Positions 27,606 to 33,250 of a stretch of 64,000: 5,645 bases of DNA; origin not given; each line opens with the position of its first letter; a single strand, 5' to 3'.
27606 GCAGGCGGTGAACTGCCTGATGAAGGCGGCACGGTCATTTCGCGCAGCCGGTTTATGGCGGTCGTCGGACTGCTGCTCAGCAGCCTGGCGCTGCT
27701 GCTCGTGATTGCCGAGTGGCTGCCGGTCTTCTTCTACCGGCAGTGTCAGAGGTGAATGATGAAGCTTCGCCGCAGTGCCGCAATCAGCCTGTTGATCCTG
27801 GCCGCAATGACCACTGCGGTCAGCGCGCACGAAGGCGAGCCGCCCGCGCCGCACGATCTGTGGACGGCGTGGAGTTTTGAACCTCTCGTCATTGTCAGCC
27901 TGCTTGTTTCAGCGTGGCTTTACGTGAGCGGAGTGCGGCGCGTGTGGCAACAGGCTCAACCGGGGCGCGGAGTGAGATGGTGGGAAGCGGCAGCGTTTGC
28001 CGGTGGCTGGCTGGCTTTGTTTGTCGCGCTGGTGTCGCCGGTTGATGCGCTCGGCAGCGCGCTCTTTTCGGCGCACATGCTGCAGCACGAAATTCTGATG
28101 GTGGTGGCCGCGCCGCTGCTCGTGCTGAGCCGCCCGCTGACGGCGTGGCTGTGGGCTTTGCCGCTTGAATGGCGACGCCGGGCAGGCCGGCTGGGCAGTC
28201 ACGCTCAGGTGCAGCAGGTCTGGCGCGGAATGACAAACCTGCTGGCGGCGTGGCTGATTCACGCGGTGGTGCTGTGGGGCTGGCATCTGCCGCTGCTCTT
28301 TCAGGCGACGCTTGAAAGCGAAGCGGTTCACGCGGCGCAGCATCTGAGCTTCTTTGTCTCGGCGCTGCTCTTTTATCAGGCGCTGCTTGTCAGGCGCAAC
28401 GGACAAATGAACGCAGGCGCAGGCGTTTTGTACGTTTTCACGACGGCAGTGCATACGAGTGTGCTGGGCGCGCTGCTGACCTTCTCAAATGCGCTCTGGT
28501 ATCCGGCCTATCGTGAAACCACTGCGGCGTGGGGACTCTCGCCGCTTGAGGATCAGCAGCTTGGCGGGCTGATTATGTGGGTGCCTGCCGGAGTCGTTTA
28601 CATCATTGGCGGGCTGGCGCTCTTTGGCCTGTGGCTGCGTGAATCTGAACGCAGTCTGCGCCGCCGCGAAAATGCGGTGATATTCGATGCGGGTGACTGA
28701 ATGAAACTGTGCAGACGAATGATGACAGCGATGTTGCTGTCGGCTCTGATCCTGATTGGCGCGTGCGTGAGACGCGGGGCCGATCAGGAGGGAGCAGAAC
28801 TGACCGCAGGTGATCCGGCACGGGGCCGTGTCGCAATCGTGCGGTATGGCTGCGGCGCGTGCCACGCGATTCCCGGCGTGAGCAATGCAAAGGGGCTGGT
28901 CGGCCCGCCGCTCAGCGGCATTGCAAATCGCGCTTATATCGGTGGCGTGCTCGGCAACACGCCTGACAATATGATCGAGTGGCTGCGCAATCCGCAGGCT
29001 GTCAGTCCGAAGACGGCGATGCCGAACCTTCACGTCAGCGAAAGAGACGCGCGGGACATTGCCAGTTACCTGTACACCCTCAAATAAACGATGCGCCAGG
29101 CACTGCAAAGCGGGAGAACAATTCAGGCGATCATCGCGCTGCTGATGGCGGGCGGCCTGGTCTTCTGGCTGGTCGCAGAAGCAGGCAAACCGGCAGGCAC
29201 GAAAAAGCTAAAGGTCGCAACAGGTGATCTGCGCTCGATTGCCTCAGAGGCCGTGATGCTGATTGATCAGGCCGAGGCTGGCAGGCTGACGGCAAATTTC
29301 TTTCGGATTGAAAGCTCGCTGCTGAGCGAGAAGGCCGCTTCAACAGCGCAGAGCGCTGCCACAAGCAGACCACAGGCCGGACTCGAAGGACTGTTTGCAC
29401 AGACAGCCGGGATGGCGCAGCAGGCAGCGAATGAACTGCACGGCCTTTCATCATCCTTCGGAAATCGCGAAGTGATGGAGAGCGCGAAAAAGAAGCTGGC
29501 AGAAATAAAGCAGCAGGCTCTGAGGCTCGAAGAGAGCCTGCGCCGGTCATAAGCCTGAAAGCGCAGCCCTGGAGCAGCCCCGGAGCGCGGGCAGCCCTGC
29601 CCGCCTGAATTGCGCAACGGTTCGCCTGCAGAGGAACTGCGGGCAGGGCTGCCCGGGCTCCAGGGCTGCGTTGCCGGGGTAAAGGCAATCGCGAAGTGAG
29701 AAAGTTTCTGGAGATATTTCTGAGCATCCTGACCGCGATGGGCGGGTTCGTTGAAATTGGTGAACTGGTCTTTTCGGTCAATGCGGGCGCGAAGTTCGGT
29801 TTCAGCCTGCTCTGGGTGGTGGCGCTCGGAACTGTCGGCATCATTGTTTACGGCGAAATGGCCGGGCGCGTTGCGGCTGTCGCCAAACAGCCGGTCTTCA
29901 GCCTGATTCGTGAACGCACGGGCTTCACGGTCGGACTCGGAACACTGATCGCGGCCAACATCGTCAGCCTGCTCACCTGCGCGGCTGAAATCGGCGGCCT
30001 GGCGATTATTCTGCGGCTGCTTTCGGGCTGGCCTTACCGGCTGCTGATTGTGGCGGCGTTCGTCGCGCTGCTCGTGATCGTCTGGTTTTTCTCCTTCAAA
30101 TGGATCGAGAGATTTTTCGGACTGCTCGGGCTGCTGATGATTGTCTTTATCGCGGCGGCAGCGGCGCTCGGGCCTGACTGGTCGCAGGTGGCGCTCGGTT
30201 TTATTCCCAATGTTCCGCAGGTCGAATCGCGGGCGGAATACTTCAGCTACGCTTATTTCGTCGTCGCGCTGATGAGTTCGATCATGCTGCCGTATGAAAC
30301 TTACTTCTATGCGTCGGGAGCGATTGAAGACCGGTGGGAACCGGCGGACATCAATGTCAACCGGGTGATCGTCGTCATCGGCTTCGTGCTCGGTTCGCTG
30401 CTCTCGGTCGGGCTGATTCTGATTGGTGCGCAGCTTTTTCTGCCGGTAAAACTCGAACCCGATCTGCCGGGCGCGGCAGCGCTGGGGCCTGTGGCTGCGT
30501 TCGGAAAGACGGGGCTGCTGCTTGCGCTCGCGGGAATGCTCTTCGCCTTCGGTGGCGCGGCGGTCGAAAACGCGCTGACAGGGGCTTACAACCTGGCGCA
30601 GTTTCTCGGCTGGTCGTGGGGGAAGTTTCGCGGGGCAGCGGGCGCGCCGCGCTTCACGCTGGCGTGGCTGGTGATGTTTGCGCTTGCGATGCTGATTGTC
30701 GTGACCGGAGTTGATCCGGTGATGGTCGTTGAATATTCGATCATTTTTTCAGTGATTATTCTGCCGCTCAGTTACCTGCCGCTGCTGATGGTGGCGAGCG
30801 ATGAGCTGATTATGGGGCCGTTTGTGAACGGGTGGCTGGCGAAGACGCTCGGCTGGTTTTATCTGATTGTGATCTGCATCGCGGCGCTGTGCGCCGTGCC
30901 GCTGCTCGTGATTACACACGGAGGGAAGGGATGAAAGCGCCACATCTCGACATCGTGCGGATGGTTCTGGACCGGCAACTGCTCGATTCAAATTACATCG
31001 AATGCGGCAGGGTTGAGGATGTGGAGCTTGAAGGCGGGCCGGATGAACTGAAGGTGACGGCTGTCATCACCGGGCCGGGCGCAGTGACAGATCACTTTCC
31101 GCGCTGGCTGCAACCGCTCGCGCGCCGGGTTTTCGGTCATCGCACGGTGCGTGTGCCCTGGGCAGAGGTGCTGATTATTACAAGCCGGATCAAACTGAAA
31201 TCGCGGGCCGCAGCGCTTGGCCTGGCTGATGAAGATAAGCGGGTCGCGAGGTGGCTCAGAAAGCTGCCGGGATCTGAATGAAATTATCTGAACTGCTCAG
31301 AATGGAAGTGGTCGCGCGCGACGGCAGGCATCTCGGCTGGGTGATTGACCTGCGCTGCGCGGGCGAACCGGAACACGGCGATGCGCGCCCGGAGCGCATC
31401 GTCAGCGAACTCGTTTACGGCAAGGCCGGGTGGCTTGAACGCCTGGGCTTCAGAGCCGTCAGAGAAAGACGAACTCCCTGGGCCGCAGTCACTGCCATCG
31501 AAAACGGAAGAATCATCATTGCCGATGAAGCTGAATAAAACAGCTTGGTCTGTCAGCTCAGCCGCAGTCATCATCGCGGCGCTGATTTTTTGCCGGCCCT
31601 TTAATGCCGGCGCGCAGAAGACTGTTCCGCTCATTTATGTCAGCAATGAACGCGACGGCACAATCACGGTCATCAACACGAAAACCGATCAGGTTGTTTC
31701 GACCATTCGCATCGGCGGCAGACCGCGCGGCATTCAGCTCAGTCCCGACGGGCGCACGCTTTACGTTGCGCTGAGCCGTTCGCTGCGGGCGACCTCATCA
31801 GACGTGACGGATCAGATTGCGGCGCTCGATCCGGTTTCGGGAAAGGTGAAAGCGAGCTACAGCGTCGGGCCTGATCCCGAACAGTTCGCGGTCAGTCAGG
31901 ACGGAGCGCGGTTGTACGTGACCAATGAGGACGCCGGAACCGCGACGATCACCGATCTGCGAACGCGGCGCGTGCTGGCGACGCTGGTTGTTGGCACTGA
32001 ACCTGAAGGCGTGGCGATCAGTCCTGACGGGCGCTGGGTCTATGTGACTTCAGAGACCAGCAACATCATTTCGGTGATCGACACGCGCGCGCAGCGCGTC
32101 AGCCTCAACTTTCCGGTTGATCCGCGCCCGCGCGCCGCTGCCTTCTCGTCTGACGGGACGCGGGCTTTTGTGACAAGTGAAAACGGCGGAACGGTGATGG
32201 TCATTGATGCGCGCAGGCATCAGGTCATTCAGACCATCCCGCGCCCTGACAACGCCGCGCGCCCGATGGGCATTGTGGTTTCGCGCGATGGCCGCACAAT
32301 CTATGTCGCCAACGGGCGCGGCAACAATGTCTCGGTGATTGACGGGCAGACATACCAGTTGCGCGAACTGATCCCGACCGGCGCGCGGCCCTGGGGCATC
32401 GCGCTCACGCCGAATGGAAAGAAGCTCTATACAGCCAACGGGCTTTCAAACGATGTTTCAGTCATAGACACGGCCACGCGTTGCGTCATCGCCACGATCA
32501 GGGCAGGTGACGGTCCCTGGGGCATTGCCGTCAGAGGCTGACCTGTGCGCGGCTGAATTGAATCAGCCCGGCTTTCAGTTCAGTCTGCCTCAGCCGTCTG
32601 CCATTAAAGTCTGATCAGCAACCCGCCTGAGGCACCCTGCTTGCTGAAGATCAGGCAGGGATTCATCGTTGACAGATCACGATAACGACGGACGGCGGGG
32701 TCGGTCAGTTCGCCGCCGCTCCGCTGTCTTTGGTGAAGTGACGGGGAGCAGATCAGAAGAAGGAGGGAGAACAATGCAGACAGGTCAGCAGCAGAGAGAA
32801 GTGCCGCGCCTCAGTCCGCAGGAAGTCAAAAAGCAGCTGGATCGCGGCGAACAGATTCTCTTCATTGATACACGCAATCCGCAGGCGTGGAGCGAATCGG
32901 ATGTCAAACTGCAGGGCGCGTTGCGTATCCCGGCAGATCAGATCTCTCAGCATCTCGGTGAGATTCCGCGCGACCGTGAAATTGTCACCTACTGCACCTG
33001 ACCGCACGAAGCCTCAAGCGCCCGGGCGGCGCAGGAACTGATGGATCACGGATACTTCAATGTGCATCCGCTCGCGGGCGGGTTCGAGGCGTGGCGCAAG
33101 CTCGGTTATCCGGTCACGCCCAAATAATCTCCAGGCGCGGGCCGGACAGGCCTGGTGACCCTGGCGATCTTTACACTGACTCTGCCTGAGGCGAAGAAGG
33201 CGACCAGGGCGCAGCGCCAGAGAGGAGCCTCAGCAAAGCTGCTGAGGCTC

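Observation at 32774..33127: Rhodanese whose reading frame runs through a TGA placed exactly on the catalytic-cysteine codon: candidate selenocysteine sulfurtransferase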

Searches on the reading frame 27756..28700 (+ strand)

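Call 36: search_protein_families(library=pfam, proteins=[window:27756-28700:+], max_evalue=0.001)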
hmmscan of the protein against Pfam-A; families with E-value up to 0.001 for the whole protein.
window:27756-28700:+ (314 aa): 1 family
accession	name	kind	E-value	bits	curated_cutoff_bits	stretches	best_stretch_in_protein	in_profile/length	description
PF09678.15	Caa3_CtaG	-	6.3e-59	199.7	27.7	1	54-295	1-236/237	Cytochrome c oxidase caa3 assembly factor (Caa3_CtaG)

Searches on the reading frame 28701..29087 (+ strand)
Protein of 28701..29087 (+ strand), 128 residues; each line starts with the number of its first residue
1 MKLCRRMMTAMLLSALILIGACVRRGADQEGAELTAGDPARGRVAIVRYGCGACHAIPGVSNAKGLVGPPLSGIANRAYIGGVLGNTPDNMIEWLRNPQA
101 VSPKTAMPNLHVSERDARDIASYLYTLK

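Call 36: search_protein_families(library=pfam, proteins=[window:28701-29087:+], max_evalue=0.001)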
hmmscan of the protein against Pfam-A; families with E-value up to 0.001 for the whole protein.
window:28701-29087:+ (128 aa): 2 families
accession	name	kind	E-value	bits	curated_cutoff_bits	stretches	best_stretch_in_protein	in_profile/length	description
PF00034.26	Cytochrom_C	-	1.1e-05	27.1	21.3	1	48-128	9-90/90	Cytochrome c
PF13442.11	Cytochrome_CBB3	-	0.00039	21.1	27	1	46-124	9-68/68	Cytochrome C oxidase, cbb3-type, subunit III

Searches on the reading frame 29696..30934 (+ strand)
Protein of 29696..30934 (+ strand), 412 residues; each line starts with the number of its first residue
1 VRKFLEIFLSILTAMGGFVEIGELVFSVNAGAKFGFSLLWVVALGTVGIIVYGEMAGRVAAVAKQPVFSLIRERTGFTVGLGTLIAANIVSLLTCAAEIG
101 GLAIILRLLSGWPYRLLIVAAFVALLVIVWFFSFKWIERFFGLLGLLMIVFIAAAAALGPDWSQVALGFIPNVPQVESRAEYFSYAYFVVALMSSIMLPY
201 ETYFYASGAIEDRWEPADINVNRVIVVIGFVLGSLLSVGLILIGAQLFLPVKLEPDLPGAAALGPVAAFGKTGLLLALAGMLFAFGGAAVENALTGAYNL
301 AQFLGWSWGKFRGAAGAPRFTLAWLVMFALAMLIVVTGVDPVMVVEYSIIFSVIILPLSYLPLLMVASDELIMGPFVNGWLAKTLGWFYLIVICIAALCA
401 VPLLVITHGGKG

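Call 36: search_protein_families(library=pfam, proteins=[window:29696-30934:+], max_evalue=0.001)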
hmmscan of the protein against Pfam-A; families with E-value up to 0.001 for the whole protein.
window:29696-30934:+ (412 aa): 1 family
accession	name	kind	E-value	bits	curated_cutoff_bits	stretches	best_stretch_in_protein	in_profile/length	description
PF01566.24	Nramp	-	1.7e-40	139.6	29.8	1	28-379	5-356/357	Natural resistance-associated macrophage protein-like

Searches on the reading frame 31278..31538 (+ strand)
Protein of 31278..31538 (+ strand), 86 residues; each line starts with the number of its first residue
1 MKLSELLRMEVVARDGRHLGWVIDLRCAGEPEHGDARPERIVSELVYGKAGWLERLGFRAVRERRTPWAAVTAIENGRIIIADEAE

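Call 36: search_protein_families(library=pfam, proteins=[window:31278-31538:+], max_evalue=0.001)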
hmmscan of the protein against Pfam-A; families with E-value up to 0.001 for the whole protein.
window:31278-31538:+ (86 aa): 1 family
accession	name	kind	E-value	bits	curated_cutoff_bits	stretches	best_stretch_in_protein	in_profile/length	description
PF05239.21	PRC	-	7.3e-05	23.1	21.2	0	2-25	5-28/78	PRC-barrel domain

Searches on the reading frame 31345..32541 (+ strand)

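Call 36: search_protein_families(library=pfam, proteins=[window:31345-32541:+], max_evalue=0.001)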
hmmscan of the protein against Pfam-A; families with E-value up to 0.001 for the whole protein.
window:31345-32541:+ (398 aa): 20 families
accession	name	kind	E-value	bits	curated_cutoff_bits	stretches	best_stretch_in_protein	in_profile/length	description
PF10282.15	Lactonase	-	5e-23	82.3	21.7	1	261-375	192-319/344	Lactonase, 7-bladed beta-propeller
PF21783.3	YNCE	-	2.1e-21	77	27.1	3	318-391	41-328/339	YNCE-like beta-propeller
PF25174.1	Beta-prop_THOC3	-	4.7e-19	68.9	305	2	147-298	17-167/272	THOC3 beta-propeller domain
PF02239.22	Cytochrom_D1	-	6e-17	61.7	25.5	1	183-248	43-107/368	Cytochrome D1 heme domain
PF23414.1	Beta-prop_EML_2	-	1.6e-10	41.2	90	1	222-323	3-100/266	Echinoderm microtubule-associated protein second beta-propeller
PF08450.18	SGL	-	6.1e-10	39.6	26.3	0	104-161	114-170/246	SMP-30/Gluconolactonase/LRE-like region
PF16819.11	DUF5074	-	7.6e-10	38.8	27.2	0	273-341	155-220/353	Domain of unknown function (DUF5074)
PF24684.1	Vgb_lyase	-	3.8e-09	36.2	50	1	172-396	48-272/290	Virginiamycin B lyase family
PF01731.26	Arylesterase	-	6.3e-09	36.4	21.3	0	219-246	55-82/86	Arylesterase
PF07676.18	PD40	-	7.5e-09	35.8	20.9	0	223-237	14-28/38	WD40-like Beta Propeller Repeat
PF01436.27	NHL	-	7.1e-07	29.4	20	0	306-328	3-23/28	NHL repeat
PF24814.1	WD40_Prp19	-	5.3e-06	26.1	320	1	189-336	104-249/281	Prp19 WD40 domain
PF24796.1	WDR55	-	1e-05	25.2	200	0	223-326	59-159/296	WDR55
PF23393.2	Beta-prop_WDR90_POC16_2nd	-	1.1e-05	25.2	60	0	103-205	56-157/291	WDR90/POC16, second beta-propeller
PF13449.12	Phytase-like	-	2.5e-05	24.7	27.6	0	129-178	128-181/284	Esterase-like activity of phytase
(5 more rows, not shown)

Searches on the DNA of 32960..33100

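Call 76: search_rna_families(source=window, start=32960, end=33100, threshold=evalue, max_evalue=10)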
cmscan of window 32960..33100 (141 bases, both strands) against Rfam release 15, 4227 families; matches with E-value up to 10: 0.
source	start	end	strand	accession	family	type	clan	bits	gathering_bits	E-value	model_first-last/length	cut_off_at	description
